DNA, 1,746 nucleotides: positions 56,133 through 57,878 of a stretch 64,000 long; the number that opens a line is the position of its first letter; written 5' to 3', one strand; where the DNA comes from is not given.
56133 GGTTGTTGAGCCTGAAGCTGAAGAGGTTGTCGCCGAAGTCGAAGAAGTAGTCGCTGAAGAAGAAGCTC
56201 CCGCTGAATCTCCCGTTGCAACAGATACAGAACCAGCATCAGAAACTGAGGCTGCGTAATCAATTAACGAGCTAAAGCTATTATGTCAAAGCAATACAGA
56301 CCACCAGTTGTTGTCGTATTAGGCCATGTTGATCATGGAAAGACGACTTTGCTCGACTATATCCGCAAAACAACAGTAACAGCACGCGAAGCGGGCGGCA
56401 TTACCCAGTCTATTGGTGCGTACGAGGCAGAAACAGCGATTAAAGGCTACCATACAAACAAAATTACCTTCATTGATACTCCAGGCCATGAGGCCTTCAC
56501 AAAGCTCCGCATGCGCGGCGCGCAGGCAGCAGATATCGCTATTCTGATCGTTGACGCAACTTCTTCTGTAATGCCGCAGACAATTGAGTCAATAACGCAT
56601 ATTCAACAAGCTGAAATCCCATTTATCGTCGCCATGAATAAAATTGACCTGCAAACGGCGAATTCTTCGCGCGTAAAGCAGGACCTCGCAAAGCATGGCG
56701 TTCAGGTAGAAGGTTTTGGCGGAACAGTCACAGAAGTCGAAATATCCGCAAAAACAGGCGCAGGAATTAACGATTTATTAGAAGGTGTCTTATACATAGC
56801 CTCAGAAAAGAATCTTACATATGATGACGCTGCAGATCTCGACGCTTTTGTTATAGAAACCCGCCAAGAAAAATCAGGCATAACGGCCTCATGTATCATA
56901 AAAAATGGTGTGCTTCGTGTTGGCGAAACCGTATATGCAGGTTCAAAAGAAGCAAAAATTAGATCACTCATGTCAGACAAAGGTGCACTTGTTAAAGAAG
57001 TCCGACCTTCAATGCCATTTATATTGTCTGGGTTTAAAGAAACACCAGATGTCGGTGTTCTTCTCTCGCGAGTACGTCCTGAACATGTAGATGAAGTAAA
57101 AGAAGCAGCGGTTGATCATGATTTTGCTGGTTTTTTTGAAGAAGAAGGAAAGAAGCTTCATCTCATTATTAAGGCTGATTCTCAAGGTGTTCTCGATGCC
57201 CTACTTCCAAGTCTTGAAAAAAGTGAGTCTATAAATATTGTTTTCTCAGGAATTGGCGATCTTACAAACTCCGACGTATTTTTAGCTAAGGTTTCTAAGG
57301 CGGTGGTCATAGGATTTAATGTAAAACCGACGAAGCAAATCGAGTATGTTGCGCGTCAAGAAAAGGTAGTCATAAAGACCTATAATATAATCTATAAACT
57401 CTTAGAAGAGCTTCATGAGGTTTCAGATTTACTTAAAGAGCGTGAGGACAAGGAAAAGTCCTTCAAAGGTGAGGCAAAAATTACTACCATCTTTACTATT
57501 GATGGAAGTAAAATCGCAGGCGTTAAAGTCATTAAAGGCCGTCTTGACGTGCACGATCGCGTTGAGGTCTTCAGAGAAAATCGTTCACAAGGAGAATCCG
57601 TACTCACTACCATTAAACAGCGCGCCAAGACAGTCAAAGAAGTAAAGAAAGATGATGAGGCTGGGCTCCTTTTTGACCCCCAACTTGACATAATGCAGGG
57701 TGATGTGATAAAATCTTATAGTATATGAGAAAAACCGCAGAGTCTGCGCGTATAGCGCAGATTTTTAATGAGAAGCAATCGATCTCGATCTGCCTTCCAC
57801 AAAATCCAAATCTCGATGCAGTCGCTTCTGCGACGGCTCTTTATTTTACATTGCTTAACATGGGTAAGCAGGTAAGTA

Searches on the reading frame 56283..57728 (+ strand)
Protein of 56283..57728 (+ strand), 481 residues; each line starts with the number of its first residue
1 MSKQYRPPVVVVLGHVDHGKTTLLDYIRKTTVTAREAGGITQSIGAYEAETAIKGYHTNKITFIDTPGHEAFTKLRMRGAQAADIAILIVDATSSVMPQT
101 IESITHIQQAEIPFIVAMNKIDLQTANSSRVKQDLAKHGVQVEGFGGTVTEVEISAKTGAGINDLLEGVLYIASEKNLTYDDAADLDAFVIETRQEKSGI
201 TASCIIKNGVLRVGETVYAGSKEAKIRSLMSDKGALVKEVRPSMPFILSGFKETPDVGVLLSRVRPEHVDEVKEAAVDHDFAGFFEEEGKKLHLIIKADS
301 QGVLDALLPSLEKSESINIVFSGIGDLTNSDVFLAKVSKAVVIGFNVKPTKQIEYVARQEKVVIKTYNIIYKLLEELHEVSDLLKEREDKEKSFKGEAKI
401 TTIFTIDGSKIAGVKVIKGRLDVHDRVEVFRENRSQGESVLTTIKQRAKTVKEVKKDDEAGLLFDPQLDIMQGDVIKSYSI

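Call 99: search_protein_families(library=pfam, proteins=[window:56283-57728:+], max_evalue=0.00001)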
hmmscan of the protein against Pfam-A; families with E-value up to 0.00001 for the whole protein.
window:56283-57728:+ (481 aa): 8 families
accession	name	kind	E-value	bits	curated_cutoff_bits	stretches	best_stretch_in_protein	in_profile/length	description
PF00009.33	GTP_EFTU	-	2e-36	125.8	26.5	1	10-170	6-183/188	Elongation factor Tu GTP binding domain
PF11987.13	IF-2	-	1.1e-27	96.7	27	1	276-377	11-116/117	Translation-initiation factor 2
PF22042.2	EF-G_D2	-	2.6e-13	50.3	27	1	187-258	3-78/84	Elongation factor G domain 2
PF01926.29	MMR_HSR1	-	5.4e-10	39.8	21.9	1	10-120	2-113/113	50S ribosome-binding GTPase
PF00071.28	Ras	-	1.7e-09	37.9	21.6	1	10-168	2-155/162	Ras family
PF03144.31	GTP_EFTU_D2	-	3.4e-08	34.2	30.3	0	411-464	3-58/73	Elongation factor Tu domain 2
PF08477.19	Roc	-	8.1e-08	33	27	1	10-122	2-119/119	Ras of Complex, Roc, domain of DAPkinase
PF09439.16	SRPRB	-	9e-06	25.6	25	1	8-135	4-134/178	Signal recognition particle receptor beta subunit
